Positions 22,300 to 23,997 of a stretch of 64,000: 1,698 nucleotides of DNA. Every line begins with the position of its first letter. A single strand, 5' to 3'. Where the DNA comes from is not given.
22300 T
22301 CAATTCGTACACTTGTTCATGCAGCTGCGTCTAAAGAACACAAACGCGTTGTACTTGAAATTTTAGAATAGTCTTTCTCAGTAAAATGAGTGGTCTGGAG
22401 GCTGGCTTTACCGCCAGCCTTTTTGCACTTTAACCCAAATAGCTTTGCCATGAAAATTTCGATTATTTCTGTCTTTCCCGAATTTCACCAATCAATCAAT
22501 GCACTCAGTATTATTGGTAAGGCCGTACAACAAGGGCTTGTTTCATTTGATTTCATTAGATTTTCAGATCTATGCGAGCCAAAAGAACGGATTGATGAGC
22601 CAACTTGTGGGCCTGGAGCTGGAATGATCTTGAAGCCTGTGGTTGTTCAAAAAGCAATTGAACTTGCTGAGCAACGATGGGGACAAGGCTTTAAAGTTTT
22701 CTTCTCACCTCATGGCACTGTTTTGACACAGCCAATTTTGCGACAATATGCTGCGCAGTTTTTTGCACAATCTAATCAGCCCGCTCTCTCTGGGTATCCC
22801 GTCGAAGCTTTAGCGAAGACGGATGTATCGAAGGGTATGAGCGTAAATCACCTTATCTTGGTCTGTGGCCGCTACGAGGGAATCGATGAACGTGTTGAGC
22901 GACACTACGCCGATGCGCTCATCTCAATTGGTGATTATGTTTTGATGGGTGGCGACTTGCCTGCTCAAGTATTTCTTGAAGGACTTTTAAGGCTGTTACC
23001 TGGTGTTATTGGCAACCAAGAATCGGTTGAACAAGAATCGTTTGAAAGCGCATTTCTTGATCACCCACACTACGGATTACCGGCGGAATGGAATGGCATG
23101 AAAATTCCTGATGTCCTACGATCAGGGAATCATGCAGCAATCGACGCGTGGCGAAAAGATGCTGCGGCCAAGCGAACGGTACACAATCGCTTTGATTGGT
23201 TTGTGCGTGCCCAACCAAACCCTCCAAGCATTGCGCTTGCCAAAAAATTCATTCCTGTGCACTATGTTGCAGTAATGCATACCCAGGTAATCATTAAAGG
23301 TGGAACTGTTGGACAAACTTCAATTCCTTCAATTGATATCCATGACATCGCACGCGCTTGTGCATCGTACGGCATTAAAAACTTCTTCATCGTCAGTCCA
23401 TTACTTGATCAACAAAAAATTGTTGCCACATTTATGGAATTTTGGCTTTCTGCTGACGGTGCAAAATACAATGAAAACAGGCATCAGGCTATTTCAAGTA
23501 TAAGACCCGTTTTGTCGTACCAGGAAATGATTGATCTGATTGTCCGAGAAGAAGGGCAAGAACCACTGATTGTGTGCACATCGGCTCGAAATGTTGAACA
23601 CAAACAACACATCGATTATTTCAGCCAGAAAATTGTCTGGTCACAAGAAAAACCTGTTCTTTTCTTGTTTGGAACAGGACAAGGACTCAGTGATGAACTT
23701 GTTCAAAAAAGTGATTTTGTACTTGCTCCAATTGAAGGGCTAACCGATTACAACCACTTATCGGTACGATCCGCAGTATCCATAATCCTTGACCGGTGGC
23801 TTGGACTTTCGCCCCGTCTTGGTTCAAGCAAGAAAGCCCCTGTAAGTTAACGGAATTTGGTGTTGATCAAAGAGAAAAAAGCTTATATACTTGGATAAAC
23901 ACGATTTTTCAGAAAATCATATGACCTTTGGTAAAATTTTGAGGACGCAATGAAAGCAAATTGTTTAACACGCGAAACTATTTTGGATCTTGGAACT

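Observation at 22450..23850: trmD encodes a two-domain protein (TrmD plus SpoU/TrmH-like SPOUT domain) and rimM is missing from the ffh-rpsP-KH-trmD-rplS block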

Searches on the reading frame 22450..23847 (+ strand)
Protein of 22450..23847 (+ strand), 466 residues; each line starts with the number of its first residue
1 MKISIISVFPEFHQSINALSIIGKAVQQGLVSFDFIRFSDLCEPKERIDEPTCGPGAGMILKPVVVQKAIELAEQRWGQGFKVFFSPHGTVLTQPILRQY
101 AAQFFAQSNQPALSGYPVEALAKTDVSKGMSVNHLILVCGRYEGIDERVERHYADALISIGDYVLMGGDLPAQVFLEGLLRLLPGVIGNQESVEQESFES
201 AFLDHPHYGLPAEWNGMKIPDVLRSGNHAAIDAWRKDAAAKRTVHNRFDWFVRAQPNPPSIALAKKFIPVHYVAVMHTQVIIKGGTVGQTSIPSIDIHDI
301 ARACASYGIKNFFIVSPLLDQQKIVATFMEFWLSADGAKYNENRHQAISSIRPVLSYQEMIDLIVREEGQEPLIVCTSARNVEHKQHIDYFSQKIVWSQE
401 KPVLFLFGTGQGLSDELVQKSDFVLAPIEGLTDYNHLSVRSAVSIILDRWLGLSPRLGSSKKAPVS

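Call 3: search_protein_families(library=pfam, proteins=[window:22450-23847:+], max_evalue=0.01)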
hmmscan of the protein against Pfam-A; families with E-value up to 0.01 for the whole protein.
window:22450-23847:+ (466 aa): 3 families
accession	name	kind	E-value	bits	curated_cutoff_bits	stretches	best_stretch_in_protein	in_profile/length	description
PF09936.14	Methyltrn_RNA_4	-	1.9e-58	197.7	22.6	1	272-451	3-181/182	SAM-dependent RNA methyltransferase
PF01746.26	tRNA_m1G_MT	-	2.7e-37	128.8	27.3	1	24-247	3-194/195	tRNA (Guanine-1)-methyltransferase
PF00588.24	SpoU_methylase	-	0.0017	18.9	29.7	0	300-447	18-141/142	SpoU rRNA Methylase family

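Call 4: search_protein_families(library=ncbifam, proteins=[window:22450-23847:+], max_evalue=0.01)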
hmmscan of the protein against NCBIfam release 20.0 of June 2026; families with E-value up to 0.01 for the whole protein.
window:22450-23847:+ (466 aa): 4 families
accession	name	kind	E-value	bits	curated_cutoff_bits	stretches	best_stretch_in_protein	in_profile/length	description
NF000648.1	PRK00026.1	equivalog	1.6e-65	220.3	220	2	121-249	91-219/221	tRNA (guanosine(37)-N1)-methyltransferase TrmD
TIGR00088.1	trmD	equivalog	1.6e-62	210.8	195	2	129-253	99-223/233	tRNA (guanosine(37)-N1)-methyltransferase TrmD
TIGR00050.1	rRNA_methyl_1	subfamily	0.00067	19.6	167.15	1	299-447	20-150/233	TrmJ/YjtD family RNA methyltransferase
NF041077.1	tRNAmeth_TrmJ_Sulfolob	equivalog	0.0049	16.5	350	0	299-447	17-148/229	tRNA (cytidine-2'-O-)-methyltransferase TrmJ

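Call 5: search_solved_structures(query=window:22450-23847:+, max_evalue=0.001, show_alignments=2)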
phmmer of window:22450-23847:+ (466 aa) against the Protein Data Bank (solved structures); distinct sequences matched with E-value up to 0.001: 29.
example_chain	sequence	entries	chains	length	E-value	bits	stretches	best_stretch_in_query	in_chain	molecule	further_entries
8b1n_A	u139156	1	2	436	1.9e-84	287.3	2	134-449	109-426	tRNA (guanine-N(1)-)-methyltransferase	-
9ue5_A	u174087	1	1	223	2.1e-44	155.2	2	135-247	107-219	tRNA (guanine-N(1)-)-methyltransferase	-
8byh_A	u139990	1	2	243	3.9e-42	147.8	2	134-254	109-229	tRNA (guanine-N(1)-)-methyltransferase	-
3ky7_A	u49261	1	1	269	2.9e-41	144.9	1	131-250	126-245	tRNA (guanine-N(1)-)-methyltransferase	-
1p9p_A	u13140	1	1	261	3.5e-41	144.6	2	126-244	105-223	tRNA (Guanine-N(1)-)-methyltransferase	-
9sdv_A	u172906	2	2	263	8.5e-41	143.4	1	131-251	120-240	tRNA (guanine-N(1)-)-methyltransferase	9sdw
7myq_A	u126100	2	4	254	2.3e-40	141.9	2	132-248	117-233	tRNA (guanine-N(1)-)-methyltransferase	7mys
3knu_A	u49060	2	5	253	1.1e-39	139.7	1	130-249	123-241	tRNA (guanine-N(1)-)-methyltransferase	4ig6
3dcm_X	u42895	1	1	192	1.2e-39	139.6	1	271-452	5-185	Uncharacterized protein TM_1570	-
8ri0_A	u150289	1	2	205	1.7e-39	139.1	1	272-449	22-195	tRNA (guanine-N(1)-)-methyltransferase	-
5wyq_A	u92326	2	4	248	1.7e-39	139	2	134-250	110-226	tRNA (guanine-N(1)-)-methyltransferase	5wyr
6jki_A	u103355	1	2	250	1.8e-39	139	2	134-250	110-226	tRNA (guanine-N(1)-)-methyltransferase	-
8sh4_A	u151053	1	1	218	2.3e-39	138.6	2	130-242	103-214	tRNA (guanine-N(1)-)-methyltransferase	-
5zhm_A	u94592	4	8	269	2.5e-39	138.5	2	134-250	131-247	tRNA (guanine-N(1)-)-methyltransferase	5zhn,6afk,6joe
4mcb_A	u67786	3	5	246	4.4e-39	137.7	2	133-245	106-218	tRNA (guanine-N(1)-)-methyltransferase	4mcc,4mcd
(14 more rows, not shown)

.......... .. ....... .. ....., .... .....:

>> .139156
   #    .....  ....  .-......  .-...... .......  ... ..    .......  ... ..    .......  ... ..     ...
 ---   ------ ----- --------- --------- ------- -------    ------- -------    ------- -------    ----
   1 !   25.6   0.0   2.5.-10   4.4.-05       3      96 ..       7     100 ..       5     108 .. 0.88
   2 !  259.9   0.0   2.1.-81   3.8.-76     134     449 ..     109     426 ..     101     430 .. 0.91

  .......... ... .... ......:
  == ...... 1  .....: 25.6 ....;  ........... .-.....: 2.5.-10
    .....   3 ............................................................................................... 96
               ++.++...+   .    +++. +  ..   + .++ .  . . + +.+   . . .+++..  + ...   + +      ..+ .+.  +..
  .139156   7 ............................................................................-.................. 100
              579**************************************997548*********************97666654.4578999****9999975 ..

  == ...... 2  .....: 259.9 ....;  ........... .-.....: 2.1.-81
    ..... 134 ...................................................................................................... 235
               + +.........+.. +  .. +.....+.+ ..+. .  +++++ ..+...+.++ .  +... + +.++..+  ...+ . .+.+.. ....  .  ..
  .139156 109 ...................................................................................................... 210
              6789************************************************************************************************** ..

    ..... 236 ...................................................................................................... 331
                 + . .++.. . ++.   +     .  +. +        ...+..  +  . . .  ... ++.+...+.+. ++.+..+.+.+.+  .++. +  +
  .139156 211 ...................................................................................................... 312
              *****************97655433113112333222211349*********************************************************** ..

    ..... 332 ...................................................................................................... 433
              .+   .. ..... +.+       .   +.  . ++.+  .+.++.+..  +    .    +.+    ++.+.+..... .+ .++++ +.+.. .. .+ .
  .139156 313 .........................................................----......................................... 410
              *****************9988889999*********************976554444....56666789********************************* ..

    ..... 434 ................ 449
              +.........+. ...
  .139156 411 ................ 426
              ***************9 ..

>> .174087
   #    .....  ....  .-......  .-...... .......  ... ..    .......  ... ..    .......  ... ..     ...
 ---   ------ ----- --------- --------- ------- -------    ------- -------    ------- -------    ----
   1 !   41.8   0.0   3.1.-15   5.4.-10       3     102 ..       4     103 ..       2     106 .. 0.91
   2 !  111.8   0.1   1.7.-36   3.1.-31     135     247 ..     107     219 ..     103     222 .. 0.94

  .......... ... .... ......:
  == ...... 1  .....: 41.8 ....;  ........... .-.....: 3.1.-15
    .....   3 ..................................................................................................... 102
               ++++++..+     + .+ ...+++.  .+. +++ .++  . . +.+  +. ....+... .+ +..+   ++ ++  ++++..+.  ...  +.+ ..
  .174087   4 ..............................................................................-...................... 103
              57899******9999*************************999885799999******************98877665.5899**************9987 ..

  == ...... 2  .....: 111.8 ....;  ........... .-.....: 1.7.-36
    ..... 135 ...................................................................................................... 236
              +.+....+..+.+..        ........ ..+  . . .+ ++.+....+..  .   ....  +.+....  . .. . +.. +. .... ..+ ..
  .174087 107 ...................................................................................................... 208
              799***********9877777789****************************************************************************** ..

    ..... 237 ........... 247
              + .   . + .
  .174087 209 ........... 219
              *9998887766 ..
